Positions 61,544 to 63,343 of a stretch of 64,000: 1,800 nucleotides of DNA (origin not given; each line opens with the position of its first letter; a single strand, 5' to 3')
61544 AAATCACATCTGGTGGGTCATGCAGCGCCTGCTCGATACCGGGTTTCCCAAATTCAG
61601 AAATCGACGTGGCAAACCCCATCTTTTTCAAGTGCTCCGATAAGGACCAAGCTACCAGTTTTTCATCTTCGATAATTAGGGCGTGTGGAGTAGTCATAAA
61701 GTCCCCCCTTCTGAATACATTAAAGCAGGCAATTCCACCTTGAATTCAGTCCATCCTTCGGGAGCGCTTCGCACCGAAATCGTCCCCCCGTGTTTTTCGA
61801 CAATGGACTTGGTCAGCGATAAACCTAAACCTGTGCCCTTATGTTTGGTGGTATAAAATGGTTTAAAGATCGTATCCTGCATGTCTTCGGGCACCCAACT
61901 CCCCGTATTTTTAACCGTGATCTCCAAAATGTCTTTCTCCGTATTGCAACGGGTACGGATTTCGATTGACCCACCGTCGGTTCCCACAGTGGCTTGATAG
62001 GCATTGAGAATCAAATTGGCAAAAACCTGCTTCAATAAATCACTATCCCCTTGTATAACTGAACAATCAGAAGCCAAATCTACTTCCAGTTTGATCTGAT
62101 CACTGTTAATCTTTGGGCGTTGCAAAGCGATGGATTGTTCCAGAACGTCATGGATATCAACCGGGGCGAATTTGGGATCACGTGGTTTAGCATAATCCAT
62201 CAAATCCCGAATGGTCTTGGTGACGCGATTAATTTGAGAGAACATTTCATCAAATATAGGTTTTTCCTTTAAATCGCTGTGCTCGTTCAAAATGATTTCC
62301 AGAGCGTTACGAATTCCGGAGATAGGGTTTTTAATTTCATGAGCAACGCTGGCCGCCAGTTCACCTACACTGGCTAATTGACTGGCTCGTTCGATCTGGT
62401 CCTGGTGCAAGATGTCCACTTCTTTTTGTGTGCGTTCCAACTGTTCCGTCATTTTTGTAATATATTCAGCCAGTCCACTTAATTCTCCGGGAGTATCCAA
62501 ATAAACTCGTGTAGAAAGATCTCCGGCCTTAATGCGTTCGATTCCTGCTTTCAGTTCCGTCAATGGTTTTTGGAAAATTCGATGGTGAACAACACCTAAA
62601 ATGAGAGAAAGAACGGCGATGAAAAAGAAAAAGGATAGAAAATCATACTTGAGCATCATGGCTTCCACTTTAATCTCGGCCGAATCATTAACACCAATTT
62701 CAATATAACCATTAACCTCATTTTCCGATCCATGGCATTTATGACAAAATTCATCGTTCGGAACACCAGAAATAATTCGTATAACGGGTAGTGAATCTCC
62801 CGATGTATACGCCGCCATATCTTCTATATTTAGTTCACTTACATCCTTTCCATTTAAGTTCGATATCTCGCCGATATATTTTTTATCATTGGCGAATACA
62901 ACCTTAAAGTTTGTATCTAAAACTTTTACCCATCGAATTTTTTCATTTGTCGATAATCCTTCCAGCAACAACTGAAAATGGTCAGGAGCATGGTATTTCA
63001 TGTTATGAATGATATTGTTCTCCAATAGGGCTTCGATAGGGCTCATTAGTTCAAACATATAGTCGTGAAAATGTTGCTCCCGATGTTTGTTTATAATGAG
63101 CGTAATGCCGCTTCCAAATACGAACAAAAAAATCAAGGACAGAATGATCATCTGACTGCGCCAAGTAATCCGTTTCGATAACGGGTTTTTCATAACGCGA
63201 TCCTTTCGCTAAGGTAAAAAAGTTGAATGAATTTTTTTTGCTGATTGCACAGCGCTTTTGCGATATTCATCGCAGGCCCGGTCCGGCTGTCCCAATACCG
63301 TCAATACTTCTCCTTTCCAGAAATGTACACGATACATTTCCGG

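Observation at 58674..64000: Redox-sensing module: CXXCH-containing sensor kinase + sigma-54 regulator controlling tandem tetraheme cytochromes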

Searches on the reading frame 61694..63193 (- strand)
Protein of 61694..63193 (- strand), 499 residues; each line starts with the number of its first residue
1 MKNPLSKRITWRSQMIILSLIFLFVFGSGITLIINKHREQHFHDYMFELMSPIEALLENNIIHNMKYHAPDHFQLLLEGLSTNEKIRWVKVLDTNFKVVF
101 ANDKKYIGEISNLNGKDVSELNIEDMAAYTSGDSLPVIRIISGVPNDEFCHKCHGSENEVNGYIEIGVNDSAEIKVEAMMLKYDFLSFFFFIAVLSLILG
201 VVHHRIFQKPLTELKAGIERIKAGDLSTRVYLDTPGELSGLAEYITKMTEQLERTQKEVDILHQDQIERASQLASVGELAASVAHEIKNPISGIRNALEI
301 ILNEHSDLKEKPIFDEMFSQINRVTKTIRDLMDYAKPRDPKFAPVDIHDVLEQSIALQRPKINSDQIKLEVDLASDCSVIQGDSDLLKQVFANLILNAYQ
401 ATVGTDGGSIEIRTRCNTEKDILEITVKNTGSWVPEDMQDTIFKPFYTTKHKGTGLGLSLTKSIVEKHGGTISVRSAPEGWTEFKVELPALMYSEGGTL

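Call 3: search_protein_families(library=pfam, proteins=[window:61694-63193:-], max_evalue=0.1)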
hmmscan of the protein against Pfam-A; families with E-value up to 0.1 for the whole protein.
window:61694-63193:- (499 aa): 5 families
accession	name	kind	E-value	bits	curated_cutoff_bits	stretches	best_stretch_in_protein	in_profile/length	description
PF02518.31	HATPase_c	-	2e-25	89.8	26.4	1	382-490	1-109/111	Histidine kinase-, DNA gyrase B-, and HSP90-like ATPase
PF00512.31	HisKA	-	1e-12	48.3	26.9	1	277-338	3-64/66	His Kinase A (phospho-acceptor) domain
PF00672.30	HAMP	-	1.4e-07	32.2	25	1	206-253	5-52/53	HAMP domain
PF14501.12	HATPase_c_5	-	1.4e-05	25.4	22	1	388-488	7-101/102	GHKL domain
PF13581.12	HATPase_c_2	-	0.0094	16.4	27.4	1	397-473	42-113/127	Histidine kinase-like ATPase domain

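Call 4: search_protein_families(library=ncbifam, proteins=[window:61694-63193:-], max_evalue=0.1)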
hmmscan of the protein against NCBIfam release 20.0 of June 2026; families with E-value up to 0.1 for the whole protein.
window:61694-63193:- (499 aa): 88 families (the best 25 are shown)
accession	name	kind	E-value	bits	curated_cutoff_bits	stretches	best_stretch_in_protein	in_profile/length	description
NF008468.0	PRK11360.1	equivalog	1.2e-67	228.7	646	2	264-490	384-608/616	two-component system sensor histidine kinase AtoS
NF007688.0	PRK10364.1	equivalog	1.9e-50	172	479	1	258-490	226-451/460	two-component system sensor histidine kinase ZraS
NF010411.0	PRK13837.1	equivalog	1.1e-37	129.5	647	1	251-490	426-675/828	two-component system VirA-like sensor kinase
NF046044.1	PnpS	equivalog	1.3e-35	123.1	400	1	280-489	174-390/390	two-component system histidine kinase PnpS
NF038348.1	T2SS_HK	subfamily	1.6e-35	122.6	450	2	314-489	401-572/574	histidine kinase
NF045911.1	TCSHisKinNblS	equivalog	1.7e-34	119.1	1000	2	276-484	388-614/621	two-component system sensor histidine kinase NblS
NF012163.2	BaeS_SmeS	equivalog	2.5e-34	119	500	1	192-489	173-457/457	sensor histidine kinase efflux regulator BaeS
TIGR01386.1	cztS_silS_copS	subfamily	4.2e-34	118.3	292.55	1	180-489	161-457/457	heavy metal sensor histidine kinase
NF053867.1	SprKinKinDBac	equivalog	2.7e-33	115.2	775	1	269-490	279-497/500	sporulation kinase KinD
NF008312.0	PRK11100.1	equivalog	3e-33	115.4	356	1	187-489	186-473/477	two-component system sensor histidine kinase CreC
NF047466.1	hybrid_RR_LvrB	exception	5.7e-33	114.6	500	1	254-490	129-376/377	hybrid histidine kinase/response regulator LvrB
NF033092.0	HK_WalK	equivalog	1.2e-32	113.3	725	2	261-489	362-593/594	cell wall metabolism sensor histidine kinase WalK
NF041777.1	sens_FixL_Rhizob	equivalog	3.2e-32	111.8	850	1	243-490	231-481/485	sensor protein FixL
NF008293.1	PRK11073.1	equivalog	7e-32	111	240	1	261-489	116-346/349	nitrogen regulation protein NR(II)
NF047497.1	HK_LIC_12097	equivalog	1.7e-31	109.3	500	1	263-490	137-366/367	LIC_12097 family sensor histidine kinase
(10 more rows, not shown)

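Call 13: find_related_loci(query=window:61694-63193:-, collection=genome_contigs, flank=8000)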
Query window:61694-63193:- (499 aa) in genome_contigs; peptide patterns used: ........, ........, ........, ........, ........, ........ (x = any residue, [..] = any of these).
53 stretches matched a pattern; 3 encode a relative of the query (tblastn E <= 1e-3); 3 distinct loci.
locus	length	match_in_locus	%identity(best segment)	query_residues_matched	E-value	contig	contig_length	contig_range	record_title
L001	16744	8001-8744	29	246-489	5e-14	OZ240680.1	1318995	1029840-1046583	MAG: uncultured Pseudoalteromonas sp. isolate b477293d-19e9-444a-a3ef-2e93a42cbec6 genome assembly, chromosome: 2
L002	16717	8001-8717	25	264-489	6e-13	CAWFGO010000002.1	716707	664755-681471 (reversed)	MAG: uncultured Verrucomicrobiae bacterium isolate MFD04944.bin.2.225 genome assembly, contig: contig_14443, whole genom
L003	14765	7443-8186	28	248-489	1e-17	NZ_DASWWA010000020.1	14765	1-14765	MAG: Methylotenera sp. isolate SMAG_U3644 k141_741311, whole genome shotgun sequence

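Call 48: list_cluster_members(proteins=[P0001, window:61694-63193:-, window:60312-61697:-, window:58674-59285:-, P0121, P0122, P0129])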
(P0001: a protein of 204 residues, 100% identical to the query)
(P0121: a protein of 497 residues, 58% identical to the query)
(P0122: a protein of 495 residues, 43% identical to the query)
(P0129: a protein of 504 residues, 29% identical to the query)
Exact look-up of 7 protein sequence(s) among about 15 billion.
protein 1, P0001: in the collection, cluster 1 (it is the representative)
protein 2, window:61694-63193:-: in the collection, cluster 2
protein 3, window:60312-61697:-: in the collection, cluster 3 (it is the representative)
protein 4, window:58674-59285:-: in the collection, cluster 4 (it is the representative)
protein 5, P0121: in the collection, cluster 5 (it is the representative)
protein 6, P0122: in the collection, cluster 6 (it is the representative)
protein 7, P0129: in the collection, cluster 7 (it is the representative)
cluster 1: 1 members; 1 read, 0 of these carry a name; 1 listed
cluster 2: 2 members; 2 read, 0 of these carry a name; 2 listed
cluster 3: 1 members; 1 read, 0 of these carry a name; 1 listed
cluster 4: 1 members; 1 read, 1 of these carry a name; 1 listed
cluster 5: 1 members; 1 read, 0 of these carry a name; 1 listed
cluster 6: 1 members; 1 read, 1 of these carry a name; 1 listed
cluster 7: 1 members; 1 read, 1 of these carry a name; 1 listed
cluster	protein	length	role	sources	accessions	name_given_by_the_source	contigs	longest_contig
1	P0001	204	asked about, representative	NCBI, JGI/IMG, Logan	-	-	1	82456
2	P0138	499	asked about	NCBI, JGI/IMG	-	-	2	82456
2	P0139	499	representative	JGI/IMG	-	-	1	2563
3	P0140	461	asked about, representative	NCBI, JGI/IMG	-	-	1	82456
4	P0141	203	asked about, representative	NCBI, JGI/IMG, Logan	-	predicted CXXCH cytochrome family protein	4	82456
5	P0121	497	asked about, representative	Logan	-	-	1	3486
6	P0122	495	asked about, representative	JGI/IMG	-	signal transduction histidine kinase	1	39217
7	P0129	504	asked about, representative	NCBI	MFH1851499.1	MAG: ATP-binding protein [Candidatus Neomarinimicrobiota bacterium]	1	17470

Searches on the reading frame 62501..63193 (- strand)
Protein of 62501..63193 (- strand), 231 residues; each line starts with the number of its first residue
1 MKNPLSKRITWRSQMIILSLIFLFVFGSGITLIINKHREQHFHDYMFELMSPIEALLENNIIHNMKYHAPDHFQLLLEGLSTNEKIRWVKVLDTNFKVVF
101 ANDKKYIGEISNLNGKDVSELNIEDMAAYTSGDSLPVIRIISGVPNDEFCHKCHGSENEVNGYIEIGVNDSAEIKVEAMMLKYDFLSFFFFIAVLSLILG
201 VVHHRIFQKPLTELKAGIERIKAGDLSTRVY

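Call 9: find_homologous_proteins(query=window:62501-63193:-, max_evalue=0.001)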
Query seq(231 aa): 397 candidates shared short words with the query, none scored E <= 0.001.

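Call 24: find_homologous_proteins(query=A2, max_evalue=0.001)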
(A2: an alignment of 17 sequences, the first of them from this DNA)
Query A2 (17 sequences) (205 aa, profile of the alignment): 2 proteins with E <= 0.001 among 3456 candidates.
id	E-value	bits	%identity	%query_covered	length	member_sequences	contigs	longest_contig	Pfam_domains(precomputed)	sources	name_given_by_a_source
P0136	3.5e-35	140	28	63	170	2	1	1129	PF17203.11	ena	-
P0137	8.0e-12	63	44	8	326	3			PF00672.31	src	-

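Call 25: search_solved_structures(query=A2, max_evalue=10, show_alignments=2)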
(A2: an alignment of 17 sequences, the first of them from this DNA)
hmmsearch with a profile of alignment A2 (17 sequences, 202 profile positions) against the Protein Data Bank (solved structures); distinct sequences matched with E-value up to 10: 20.
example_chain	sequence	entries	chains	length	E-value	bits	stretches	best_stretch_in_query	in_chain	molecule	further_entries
3b42_A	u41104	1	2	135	7e-07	32.3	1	44-163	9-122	Methyl-accepting chemotaxis protein, putative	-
9l08_A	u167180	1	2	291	7.6e-07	32.2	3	124-172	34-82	Covalently Connected Cytochrome c555 trimer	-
3b47_A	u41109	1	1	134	0.00084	22.3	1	44-164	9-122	Methyl-accepting chemotaxis protein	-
5is1_A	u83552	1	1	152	0.0011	22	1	36-116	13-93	Histidine kinase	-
4ywz_A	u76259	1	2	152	0.0019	21.1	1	36-116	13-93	Sensor protein kinase WalK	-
7dud_A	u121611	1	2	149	0.0024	20.8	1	36-116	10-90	Sensor protein kinase WalK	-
6lu8_3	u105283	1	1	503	0.11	15.4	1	59-112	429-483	60S ribosomal export protein NMD3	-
6lqm_3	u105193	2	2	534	0.13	15.1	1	59-112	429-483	60S ribosomal export protein NMD3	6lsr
5z25_A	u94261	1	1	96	0.54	13.1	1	123-173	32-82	Cytochrome c552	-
6v0a_A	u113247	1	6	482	0.86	12.5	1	129-172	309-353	Nitrite reductase (cytochrome; ammonia-forming)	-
6ic5_B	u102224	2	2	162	0.98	12.3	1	133-172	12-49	Dipeptidyl peptidase 1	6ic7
6rn6_B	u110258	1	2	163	0.99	12.3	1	133-172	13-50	Dipeptidyl peptidase 1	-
4cdc_B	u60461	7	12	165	1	12.2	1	133-172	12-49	DIPEPTIDYL PEPTIDASE 1 HEAVY CHAIN | Dipeptidyl peptidase 1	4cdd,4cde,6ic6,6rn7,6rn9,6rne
4cdf_B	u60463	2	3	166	1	12.2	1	133-172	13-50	DIPEPTIDYL PEPTIDASE 1 HEAVY CHAIN | Dipeptidyl peptidase 1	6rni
1k3b_B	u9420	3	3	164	1.1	12.1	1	133-172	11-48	dipeptydil-peptidase I light chain | Dipeptidyl-peptidase 1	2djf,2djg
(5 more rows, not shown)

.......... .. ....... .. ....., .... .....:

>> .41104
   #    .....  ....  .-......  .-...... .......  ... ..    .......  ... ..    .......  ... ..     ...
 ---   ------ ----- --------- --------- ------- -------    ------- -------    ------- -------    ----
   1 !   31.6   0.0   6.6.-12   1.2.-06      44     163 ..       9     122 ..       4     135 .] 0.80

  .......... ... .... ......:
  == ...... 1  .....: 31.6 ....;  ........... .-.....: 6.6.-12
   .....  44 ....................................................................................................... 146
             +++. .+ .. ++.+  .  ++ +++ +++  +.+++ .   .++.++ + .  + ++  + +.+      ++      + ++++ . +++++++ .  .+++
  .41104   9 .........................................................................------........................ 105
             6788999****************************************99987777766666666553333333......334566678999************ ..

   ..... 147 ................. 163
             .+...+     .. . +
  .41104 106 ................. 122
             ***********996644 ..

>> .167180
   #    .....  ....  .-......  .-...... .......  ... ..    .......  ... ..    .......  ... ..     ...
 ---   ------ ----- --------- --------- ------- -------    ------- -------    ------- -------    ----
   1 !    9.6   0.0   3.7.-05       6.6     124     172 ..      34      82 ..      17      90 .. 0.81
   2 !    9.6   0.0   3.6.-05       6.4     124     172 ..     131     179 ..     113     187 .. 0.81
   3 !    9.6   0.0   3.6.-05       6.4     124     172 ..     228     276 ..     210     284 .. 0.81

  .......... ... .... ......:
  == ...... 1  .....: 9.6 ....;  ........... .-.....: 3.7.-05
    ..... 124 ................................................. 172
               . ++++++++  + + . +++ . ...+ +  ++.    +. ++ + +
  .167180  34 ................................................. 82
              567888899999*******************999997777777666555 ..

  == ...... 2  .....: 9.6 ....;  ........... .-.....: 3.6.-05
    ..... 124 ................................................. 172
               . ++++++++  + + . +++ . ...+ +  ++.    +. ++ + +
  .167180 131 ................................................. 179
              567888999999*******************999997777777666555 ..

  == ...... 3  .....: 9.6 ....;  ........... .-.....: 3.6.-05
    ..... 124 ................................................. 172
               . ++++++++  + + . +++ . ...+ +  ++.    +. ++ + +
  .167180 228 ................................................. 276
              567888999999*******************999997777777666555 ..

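Call 34: find_related_loci(query=A3, collection=metagenome_contigs, flank=7000)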
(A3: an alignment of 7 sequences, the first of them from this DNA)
Query A3 (205 aa) in metagenome_contigs; peptide patterns used: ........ (x = any residue, [..] = any of these).
180 stretches matched a pattern, but none encodes a relative of the query by tblastn (E <= 1e-3).

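Call 37: predict_structure(alignment_id=A2)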
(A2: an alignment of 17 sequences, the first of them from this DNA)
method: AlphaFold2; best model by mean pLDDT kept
length: 205 residues; sequences in the alignment: 17
mean_pLDDT: 83.3   pTM: 0.71
mean pLDDT of the five models: 83.3, 83.0, 80.1, 79.4, 77.9
residues with pLDDT >= 90: 58; 70-90: 122; 50-70: 24; < 50: 1
segments of 3 or more residues with pLDDT < 50: none
pLDDT, mean of each block of 10 residues (from residue 1): 66 88 93 85 81 88 86 86 81 91 92 63 66 66 89 89 89 81 92 93 87
secondary structure, 60 per line:
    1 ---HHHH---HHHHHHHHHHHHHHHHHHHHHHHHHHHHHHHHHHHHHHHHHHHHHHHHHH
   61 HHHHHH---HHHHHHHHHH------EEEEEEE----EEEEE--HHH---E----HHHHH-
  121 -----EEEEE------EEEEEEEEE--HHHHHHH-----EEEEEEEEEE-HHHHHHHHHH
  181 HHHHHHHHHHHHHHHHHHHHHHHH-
elements in order: H4-7 H11-66 H70-79 E86-92 E97-101 H115-119 E126-130 E137-145 H148-154 E160-169 H171-204

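Call 46: fold_search(model_id=the predicted structure, library=pdb)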
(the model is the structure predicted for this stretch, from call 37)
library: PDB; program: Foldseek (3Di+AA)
matches with E <= 10: 343; with E <= 0.001: 14
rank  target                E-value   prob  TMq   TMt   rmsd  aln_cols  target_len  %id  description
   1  9a5d_A                1.5e-06  1.00  0.61  0.24   4.5       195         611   14  Integrative model of WALK-YYCH by crosslinking MS and deep learning (released 2024-09-18)
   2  3b42_B                5.3e-05  1.00  0.31  0.46  13.8       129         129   14  Periplasmic sensor domain of chemotaxis protein GSU0935 (released 2008-04-08)
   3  7dud_A                6.8e-05  1.00  0.47  0.61   4.4       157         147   13  Crystal Structure of erWalK (released 2022-01-19)
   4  5is1                  1.4e-04  1.00  0.44  0.61   4.7       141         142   16  Crystal structure of the extracellular domain of sensor histidine kinase YycG from Staphylococcus aureus at 2.0 Angstrom (released 2016-07-20)
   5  4ywz_A                2.2e-04  1.00  0.48  0.63   4.4       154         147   12  Crystal structure of the extracellular receptor domain of the essential sensor kinase WalK from Staphylococcus aureus (released 2016-03-30)
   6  4jgp_B                2.2e-04  1.00  0.37  0.37   9.6       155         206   14  The crystal structure of sporulation kinase D sensor domain from Bacillus subtilis subsp in complex with pyruvate at 2 (released 2013-05-15)
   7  3b47                  3.0e-04  1.00  0.30  0.48  15.6       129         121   12  Periplasmic sensor domain of chemotaxis protein GSU0582 (released 2008-04-08)
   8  4jgo_B                3.0e-04  1.00  0.37  0.36  11.6       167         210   11  The crystal structure of sporulation kinase d sensor domain from Bacillus subtilis subsp. (released 2013-05-15)
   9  3b42_A                3.4e-04  1.00  0.30  0.44  13.8       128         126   15  Periplasmic sensor domain of chemotaxis protein GSU0935 (released 2008-04-08)
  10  4jgq_A                4.1e-04  1.00  0.45  0.46   5.3       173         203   12  The crystal structure of sporulation kinase D mutant sensor domain, r131a, from Bacillus subtilis subsp in co-crystall (released 2013-05-15)
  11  4jgr_A                7.6e-04  1.00  0.43  0.44   4.8       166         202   12  The crystal structure of sporulation kinase D mutant sensor domain, R131A, from Bacillus subtilis subsp at 2.4A resolu (released 2013-05-15)
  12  4jgr_B                8.1e-04  1.00  0.45  0.45   4.9       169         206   11  The crystal structure of sporulation kinase D mutant sensor domain, R131A, from Bacillus subtilis subsp at 2.4A resolu (released 2013-05-15)
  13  4ywz_B                8.6e-04  1.00  0.50  0.66   3.8       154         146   14  Crystal structure of the extracellular receptor domain of the essential sensor kinase WalK from Staphylococcus aureus (released 2016-03-30)
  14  1p0z_A                9.8e-04  1.00  0.35  0.50   5.1       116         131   12  Sensor Kinase CitA binding domain (released 2003-08-19)
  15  4jgo_A                1.2e-03  1.00  0.37  0.37  11.2       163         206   13  The crystal structure of sporulation kinase d sensor domain from Bacillus subtilis subsp. (released 2013-05-15)
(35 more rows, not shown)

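Call 52: search_protein_families(library=pfam, alignment_id=A2, max_evalue=1)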
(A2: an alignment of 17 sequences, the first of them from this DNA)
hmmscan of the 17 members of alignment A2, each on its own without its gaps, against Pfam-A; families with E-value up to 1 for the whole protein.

A. member 1, seq(205 aa): 1 family
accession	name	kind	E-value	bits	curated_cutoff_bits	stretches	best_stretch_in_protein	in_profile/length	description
PF06271.18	RDD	-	0.3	11.8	24.1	1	9-46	95-135/137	RDD family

B. families by the number of members that match (of 17 scanned): 20 families
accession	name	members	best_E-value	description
PF21563.3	Mcp40H-20_sensor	9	5.6e-10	Methyl-accepting chemotaxis sensory transducer, class 40H, sensor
PF17203.10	sCache_3_2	4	2.2e-06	Single cache domain 3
PF23846.1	Cache_WalK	4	2.1e-05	WalK sensor protein kinase Chache domain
PF11845.13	Tll0287-like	3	0.013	Tll0287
PF09984.15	sCache_4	2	0.0015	Single cache domain 4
PF21085.3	CusS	2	0.0076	CusS sensor domain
PF02743.24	dCache_1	2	0.13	Cache domain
PF08564.16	CDC37_C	1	0.012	Cdc37 C terminal domain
PF17152.10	CHASE8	1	0.028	Periplasmic sensor domain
PF12420.13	DUF3671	1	0.052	Fam-L, Fam-M like protein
PF11310.13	DUF3113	1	0.058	Protein of unknown function (DUF3113)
PF18153.7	Cap15_CD_rec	1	0.06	Cap15, cyclic dinucleotide receptor domain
PF04999.18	FtsL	1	0.068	Cell division protein FtsL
PF09060.15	L27_N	1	0.07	L27_N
PF07635.16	PSCyt1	1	0.087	Planctomycete cytochrome C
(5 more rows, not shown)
